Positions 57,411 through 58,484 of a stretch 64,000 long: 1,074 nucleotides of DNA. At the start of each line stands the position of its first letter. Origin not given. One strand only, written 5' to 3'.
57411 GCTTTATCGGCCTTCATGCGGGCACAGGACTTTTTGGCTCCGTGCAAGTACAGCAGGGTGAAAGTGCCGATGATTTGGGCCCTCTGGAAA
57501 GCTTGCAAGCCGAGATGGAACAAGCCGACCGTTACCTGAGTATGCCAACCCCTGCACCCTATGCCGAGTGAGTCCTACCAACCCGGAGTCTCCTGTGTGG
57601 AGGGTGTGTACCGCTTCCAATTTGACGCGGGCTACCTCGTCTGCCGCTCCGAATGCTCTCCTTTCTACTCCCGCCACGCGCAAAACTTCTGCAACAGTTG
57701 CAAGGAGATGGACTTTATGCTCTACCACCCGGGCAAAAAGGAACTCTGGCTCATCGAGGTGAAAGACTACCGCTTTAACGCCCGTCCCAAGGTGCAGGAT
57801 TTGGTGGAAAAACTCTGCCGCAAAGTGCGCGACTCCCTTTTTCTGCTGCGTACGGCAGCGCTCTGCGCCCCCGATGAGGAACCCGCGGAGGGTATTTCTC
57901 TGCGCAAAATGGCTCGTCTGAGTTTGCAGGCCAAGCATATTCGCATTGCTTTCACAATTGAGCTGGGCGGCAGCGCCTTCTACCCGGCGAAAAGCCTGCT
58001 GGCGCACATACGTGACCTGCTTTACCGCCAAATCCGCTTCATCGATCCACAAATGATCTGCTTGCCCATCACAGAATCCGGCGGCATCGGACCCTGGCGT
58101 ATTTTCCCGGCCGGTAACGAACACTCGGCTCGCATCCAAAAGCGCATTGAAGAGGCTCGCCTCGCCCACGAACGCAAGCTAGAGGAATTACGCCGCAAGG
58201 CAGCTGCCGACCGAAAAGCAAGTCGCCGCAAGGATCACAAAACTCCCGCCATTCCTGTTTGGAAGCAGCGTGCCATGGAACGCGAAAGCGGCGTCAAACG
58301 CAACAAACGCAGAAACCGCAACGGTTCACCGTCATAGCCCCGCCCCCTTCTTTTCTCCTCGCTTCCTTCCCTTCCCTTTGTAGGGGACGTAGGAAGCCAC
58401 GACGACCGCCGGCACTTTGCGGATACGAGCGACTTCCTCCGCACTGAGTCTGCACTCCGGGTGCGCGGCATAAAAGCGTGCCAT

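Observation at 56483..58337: Overlapping ABC/AAA_21-type ATPase plus PD-(D/E)xK-like effector pair (Septu/PARIS-like logic with a different nuclease)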

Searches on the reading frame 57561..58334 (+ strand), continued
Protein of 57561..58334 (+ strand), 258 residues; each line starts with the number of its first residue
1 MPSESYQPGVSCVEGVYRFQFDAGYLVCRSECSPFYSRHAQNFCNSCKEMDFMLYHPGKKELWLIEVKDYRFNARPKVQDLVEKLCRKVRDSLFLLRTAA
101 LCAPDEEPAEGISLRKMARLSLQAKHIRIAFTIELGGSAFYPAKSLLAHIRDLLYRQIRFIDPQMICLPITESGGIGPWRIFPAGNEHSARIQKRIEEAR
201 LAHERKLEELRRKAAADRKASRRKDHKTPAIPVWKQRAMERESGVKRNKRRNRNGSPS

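Call 31: search_protein_families(library=pfam, alignment_id=A2, max_evalue=1)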
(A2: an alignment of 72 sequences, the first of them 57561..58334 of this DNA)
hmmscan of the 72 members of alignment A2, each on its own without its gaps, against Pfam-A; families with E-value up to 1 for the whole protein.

A. member 1, window:57561-58334:+ (258 aa): 0 families

B. families by the number of members that match (of 72 scanned): 56 families (the first 25 are shown)
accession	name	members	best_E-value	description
PF08378.17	NERD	12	5.2e-05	Nuclease-related domain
PF20366.3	DUF6661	7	0.00043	Family of unknown function (DUF6661)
PF01870.24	Hjc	3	0.018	Archaeal holliday junction resolvase (hjc)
PF13156.12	Mrr_cat_2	2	0.014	Restriction endonuclease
PF13588.12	HSDR_N_2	2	0.074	Type I restriction enzyme R protein N terminus (HSDR_N)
PF18571.6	VWA_3_C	2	0.15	von Willebrand factor type A C-terminal domain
PF21093.3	Nup188_N-subdom_III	1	0.0024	Nucleoporin Nup188, N-terminal subdomain III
PF10280.14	Med11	1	0.0062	Mediator complex protein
PF08937.16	ThsB_TIR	1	0.0078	Thoeris protein ThsB, TIR-like domain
PF00733.27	Asn_synthase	1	0.01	Asparagine synthase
PF23954.1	DUF7283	1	0.013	Family of unknown function (DUF7283)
PF22324.2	HTH_91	1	0.015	Winged helix domain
PF16099.11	RMI1_C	1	0.017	Recq-mediated genome instability protein 1, C-terminal OB-fold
PF08223.16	PaaX_C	1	0.02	PaaX-like protein C-terminal domain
PF14831.11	DUF4484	1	0.021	Domain of unknown function (DUF4484)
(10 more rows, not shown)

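Call 32: search_protein_families(library=padloc, alignment_id=A2, max_evalue=0.001)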
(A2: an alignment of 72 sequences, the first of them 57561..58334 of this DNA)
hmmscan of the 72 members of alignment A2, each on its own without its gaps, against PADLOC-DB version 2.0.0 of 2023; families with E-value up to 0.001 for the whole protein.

A. member 1, window:57561-58334:+ (258 aa): 4 families
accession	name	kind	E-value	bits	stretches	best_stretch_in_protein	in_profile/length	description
PDLC04145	HEC-02A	-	5.9e-20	70.1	1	13-164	6-151/170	-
PDLC04224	HEC-02B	-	9.5e-06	23.6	1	45-155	33-149/182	-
PDLC04216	HEC-02B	-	0.00052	17.9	1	43-71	34-62/185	-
PDLC04228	HEC-02B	-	0.00072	17.5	0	17-71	8-59/199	-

B. families by the number of members that match (of 72 scanned): 11 families
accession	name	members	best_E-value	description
PDLC04145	HEC-02A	72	2.5e-80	-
PDLC04228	HEC-02B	71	8.4e-23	-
PDLC04229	HEC-02B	43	4.3e-10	-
PDLC04224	HEC-02B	36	2.6e-10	-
PDLC04221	HEC-02B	29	1.4e-07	-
PDLC04220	HEC-02B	26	9e-08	-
PDLC04227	HEC-02B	18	9.2e-07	-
PDLC04216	HEC-02B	7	1.9e-05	-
PDLC04225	HEC-02B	2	7.3e-05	-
PDLC04219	HEC-02B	1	0.00019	-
PDLC04218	HEC-02B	1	0.00027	-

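Call 33: search_solved_structures(query=A2, max_evalue=10, show_alignments=2)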
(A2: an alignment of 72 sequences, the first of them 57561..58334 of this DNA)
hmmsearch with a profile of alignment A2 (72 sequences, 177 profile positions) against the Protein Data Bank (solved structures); distinct sequences matched with E-value up to 10: 2.
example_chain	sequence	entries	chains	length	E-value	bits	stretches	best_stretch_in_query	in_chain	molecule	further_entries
5va4_A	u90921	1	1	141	0.052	16.5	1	47-109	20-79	TRIM5/cyclophilin A V4 fusion protein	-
3ijt_A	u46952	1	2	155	0.42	13.5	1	4-37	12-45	Putative uncharacterized protein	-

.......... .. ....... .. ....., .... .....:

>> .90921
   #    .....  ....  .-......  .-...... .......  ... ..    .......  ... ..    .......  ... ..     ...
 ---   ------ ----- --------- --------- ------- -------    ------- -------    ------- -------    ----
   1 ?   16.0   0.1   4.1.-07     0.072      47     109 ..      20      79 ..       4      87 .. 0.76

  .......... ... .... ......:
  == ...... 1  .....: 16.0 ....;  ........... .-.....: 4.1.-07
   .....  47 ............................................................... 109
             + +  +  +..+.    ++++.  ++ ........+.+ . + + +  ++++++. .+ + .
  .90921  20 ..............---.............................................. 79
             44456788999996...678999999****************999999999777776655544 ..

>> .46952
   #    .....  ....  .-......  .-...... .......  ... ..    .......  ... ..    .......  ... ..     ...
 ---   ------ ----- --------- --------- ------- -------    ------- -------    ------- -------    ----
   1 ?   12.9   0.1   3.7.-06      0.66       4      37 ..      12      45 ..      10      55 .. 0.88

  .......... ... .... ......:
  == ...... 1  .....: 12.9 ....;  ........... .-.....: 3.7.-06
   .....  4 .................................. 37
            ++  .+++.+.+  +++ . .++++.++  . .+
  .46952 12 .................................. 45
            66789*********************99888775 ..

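Call 38: find_encoding_contigs(protein=P0132, flank=6000, max_places=3)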
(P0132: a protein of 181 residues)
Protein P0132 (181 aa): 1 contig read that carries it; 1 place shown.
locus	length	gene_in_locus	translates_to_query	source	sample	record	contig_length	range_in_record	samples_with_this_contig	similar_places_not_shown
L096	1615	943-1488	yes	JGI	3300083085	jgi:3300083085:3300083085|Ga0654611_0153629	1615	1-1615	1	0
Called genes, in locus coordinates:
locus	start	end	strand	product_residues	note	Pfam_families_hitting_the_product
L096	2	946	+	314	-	?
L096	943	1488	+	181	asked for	-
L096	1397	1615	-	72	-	?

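Call 40: find_related_loci(query=A2, collection=viral_contigs, flank=8000)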
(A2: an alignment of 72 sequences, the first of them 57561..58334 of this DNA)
Query A2 (258 aa) in viral_contigs; peptide patterns used: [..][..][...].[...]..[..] (x = any residue, [..] = any of these).
90 stretches matched a pattern; 2 encode a relative of the query (tblastn E <= 1e-3); 2 distinct loci.
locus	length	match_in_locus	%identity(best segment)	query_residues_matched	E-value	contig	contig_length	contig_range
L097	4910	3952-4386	28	14-161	2e-12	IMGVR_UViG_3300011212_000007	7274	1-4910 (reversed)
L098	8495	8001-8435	28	14-161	2e-12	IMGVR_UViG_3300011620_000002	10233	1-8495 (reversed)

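Call 43: find_related_loci(query=A4, collection=metagenome_contigs, flank=8000)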
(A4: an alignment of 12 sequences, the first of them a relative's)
Query A4 (170 aa) in metagenome_contigs; peptide patterns used: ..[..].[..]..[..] (x = any residue, [..] = any of these).
457 stretches matched a pattern; 353 encode a relative of the query (tblastn E <= 1e-3); the best 80 are kept; 80 distinct loci.
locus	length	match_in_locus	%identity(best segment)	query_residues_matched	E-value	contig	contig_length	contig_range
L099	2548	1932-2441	38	6-168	1e-33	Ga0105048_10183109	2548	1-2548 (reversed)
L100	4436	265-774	38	6-168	1e-33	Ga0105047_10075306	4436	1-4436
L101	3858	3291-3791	42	1-167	1e-32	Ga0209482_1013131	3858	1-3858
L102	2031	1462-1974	36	5-168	3e-32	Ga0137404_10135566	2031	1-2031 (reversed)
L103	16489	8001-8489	41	6-167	2e-31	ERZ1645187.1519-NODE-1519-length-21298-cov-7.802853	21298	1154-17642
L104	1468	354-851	40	3-168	7e-32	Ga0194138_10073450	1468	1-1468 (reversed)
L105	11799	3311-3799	41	6-167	2e-31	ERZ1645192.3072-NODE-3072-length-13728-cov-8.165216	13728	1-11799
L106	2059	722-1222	38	1-167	8e-32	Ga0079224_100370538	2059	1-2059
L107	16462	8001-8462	39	6-158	1e-31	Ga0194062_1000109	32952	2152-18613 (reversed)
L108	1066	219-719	39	2-168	3e-32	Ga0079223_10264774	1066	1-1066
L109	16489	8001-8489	42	6-168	3e-31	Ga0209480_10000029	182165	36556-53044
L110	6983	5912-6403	38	5-167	3e-31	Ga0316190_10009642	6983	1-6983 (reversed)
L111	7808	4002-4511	37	1-167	3e-31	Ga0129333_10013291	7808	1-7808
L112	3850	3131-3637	35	1-169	1e-30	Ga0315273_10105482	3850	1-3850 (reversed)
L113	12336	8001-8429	41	5-144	1e-30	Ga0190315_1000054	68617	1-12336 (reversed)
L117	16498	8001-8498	39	2-167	4e-29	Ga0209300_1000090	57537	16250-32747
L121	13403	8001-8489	40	6-169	4e-30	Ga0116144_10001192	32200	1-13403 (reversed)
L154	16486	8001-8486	39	6-167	2e-27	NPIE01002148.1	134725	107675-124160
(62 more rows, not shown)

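Call 66: list_cluster_members(proteins=[P0030, P0064, P0001, P0116])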
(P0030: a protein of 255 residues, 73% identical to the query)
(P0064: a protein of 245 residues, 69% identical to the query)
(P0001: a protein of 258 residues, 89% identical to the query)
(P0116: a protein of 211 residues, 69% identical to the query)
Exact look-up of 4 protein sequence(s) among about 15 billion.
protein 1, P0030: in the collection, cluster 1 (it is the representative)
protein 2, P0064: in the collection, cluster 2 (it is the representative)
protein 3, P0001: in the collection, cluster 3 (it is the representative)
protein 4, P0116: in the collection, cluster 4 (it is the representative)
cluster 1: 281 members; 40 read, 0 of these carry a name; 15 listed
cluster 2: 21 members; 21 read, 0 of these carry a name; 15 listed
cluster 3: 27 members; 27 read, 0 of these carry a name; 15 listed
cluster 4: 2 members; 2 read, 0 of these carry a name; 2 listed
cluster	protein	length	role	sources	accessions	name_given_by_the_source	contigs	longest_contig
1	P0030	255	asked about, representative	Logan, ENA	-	-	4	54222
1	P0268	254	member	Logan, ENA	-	-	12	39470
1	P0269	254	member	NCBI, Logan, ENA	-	-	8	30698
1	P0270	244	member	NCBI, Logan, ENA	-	-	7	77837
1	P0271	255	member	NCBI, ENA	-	-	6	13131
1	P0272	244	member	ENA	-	-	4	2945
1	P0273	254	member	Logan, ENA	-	-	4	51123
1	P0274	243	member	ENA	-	-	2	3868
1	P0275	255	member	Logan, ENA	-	-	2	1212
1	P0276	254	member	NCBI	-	-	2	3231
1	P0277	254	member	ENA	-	-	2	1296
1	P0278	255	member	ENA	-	-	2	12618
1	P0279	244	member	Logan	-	-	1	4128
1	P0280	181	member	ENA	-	-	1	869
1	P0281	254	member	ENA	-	-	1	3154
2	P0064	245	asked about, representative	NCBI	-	-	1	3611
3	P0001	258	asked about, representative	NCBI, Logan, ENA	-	-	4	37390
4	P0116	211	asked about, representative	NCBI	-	-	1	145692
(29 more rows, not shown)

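Call 68: search_protein_families(library=pfam, proteins=[L154:535-4074:+, L154:4087-6909:+, L154:8499-11342:+, L117:185-4036:+, L117:4045-6939:+, L117:8550-11066:+, L121:3913-6831:+, L121:8529-11372:+, L109:2864-6754:+], max_evalue=0.00001)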
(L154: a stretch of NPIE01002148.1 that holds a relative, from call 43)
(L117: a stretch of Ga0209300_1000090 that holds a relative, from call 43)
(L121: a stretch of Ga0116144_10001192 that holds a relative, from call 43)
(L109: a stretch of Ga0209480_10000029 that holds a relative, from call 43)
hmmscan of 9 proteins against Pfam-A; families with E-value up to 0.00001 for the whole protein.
L154:535-4074:+ (1179 aa): 5 families
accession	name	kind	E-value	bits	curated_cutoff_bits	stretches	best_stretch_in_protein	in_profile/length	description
PF00271.37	Helicase_C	-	2.5e-24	86.1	23.5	1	512-615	11-110/110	Helicase conserved C-terminal domain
PF13020.12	NOV_C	-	2.8e-21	75.8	22.1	1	1050-1139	1-85/91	Protein NO VEIN, C-terminal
PF00176.29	SNF2-rel_dom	-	5.1e-17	62.3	24.9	1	125-366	20-269/290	SNF2-related domain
PF04851.21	ResIII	-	3.8e-16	59.9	22.5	1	103-271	2-163/164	Type III restriction enzyme, res subunit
PF00270.35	DEAD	-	1.4e-10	41.6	26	1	108-271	3-161/167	DEAD/DEAH box helicase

L154:4087-6909:+ (940 aa): 1 family
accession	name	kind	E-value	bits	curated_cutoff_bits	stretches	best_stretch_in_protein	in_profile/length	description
PF06634.17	DUF1156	-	2.8e-27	95.1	24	1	15-89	2-73/73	Protein of unknown function (DUF1156)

L154:8499-11342:+ (947 aa): 1 family
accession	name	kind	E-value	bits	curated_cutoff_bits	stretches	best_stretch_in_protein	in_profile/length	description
PF04465.17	DUF499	-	1.6e-29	102.8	23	1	126-401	23-299/1024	Protein of unknown function (DUF499)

L117:185-4036:+ (1283 aa): 5 families
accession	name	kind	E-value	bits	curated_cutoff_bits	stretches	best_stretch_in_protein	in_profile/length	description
PF00271.37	Helicase_C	-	2e-23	83.2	23.5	1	614-715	13-110/110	Helicase conserved C-terminal domain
PF13020.12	NOV_C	-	4.1e-22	78.5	22.1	1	1154-1244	1-86/91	Protein NO VEIN, C-terminal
PF04851.21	ResIII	-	1.9e-15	57.6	22.5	1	203-371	2-163/164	Type III restriction enzyme, res subunit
PF00176.29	SNF2-rel_dom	-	2e-15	57.1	24.9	1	225-446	20-251/290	SNF2-related domain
PF00270.35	DEAD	-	3.4e-10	40.4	26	1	209-371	4-161/167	DEAD/DEAH box helicase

L117:4045-6939:+ (964 aa): 1 family
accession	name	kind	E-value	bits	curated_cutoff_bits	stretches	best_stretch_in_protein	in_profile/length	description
PF06634.17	DUF1156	-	1.1e-21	77.1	24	1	14-89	1-72/73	Protein of unknown function (DUF1156)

L117:8550-11066:+ (838 aa): 1 family
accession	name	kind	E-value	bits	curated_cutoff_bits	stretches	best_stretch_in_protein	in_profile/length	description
PF07728.20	AAA_5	-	5.8e-07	30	22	1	505-644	3-124/139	AAA domain (dynein-related subfamily)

L121:3913-6831:+ (972 aa): 1 family
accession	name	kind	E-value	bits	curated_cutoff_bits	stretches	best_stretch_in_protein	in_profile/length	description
PF06634.17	DUF1156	-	1.2e-27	96.3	24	1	21-91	1-71/73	Protein of unknown function (DUF1156)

L121:8529-11372:+ (947 aa): 1 family
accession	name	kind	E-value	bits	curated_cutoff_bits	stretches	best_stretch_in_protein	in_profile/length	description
PF04465.17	DUF499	-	1.1e-33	116.6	23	1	120-546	17-445/1024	Protein of unknown function (DUF499)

L109:2864-6754:+ (1296 aa): 5 families
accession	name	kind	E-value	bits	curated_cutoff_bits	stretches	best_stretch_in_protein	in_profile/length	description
PF13507.12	GATase_5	-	1.7e-106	355.5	27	1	1041-1295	1-260/260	CobB/CobQ-like glutamine amidotransferase domain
PF22689.1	FGAR-AT_PurM_N-like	-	1.4e-80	269.1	27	1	648-807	1-160/160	FGAR-AT PurM_N-like domain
PF02769.27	AIRS_C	-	9.6e-45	153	23.1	2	432-584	2-149/156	AIR synthase related protein, C-terminal domain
PF18076.6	FGAR-AT_N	-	8.7e-41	139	26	1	36-150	2-115/115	Formylglycinamide ribonucleotide amidotransferase N-terminal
PF18072.6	FGAR-AT_linker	-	4.9e-23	81.8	26.6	1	171-220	1-50/50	Formylglycinamide ribonucleotide amidotransferase linker domain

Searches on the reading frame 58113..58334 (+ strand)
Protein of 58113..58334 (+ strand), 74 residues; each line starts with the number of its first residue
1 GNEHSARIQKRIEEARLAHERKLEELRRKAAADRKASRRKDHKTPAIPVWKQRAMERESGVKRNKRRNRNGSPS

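Call 84: search_protein_families(library=pfam, proteins=[window:58113-58334:+], max_evalue=10)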
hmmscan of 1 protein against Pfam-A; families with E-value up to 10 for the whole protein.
window:58113-58334:+ (74 aa): 0 families

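Call 85: search_solved_structures(query=window:58113-58334:+, max_evalue=10)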
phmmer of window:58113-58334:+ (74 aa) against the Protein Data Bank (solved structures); distinct sequences matched with E-value up to 10: 0.
